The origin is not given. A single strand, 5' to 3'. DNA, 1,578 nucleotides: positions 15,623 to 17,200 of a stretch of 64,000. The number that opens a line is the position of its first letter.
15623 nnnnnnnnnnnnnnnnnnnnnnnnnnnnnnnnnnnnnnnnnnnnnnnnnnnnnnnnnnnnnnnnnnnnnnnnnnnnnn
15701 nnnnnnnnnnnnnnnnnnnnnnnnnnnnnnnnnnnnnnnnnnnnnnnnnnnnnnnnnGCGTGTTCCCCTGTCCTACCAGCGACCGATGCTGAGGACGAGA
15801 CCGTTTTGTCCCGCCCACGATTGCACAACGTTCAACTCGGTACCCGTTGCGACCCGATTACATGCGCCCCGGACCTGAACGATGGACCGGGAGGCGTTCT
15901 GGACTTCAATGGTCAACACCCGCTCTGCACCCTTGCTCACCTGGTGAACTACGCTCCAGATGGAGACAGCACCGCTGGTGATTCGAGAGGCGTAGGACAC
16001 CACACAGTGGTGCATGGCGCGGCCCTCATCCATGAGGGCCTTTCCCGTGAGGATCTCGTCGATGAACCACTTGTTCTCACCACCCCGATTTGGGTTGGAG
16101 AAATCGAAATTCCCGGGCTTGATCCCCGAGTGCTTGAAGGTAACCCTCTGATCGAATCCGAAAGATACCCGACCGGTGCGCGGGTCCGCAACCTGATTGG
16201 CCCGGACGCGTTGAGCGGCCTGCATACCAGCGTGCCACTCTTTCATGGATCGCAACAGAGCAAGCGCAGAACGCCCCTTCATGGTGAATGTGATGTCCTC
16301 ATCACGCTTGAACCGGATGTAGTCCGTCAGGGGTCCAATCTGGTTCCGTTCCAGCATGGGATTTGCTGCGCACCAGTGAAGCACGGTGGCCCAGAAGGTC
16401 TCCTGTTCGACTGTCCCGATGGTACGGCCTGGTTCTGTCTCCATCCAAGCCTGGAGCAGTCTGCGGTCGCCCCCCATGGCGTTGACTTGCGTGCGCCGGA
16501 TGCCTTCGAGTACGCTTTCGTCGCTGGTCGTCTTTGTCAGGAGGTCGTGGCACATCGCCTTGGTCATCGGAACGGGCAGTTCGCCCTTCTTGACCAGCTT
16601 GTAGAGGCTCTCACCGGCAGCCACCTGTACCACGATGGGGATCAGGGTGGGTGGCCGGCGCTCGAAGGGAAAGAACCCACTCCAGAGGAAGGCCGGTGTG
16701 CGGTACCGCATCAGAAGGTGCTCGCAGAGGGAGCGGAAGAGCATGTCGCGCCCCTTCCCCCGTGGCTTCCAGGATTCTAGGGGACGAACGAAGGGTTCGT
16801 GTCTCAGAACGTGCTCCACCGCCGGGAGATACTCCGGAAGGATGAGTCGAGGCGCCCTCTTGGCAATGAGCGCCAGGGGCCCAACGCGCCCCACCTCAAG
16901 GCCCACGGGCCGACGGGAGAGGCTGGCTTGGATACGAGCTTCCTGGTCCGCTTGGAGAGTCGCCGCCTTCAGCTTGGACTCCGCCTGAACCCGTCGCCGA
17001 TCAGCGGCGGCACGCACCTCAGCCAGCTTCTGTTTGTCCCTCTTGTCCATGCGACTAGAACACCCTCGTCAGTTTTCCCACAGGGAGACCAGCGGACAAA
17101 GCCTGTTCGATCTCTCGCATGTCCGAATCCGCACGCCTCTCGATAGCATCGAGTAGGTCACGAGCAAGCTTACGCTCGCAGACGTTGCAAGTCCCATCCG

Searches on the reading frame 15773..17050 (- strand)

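Call 6: search_protein_families(library=phrogs, proteins=[window:15773-17050:-], max_evalue=0.001)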
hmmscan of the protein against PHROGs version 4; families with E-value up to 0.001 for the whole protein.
window:15773-17050:- (425 aa): 4 families
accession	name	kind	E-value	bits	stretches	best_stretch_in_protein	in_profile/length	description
phrog_3169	-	unknown function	1.4e-12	48.5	1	338-418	391-468/474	-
phrog_8470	-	unknown function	6.3e-08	32.9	1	336-412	472-547/567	-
phrog_16315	-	unknown function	1.1e-07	31.9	1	335-418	436-520/532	-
phrog_7484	-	unknown function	1.1e-06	28.7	1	338-414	366-441/450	-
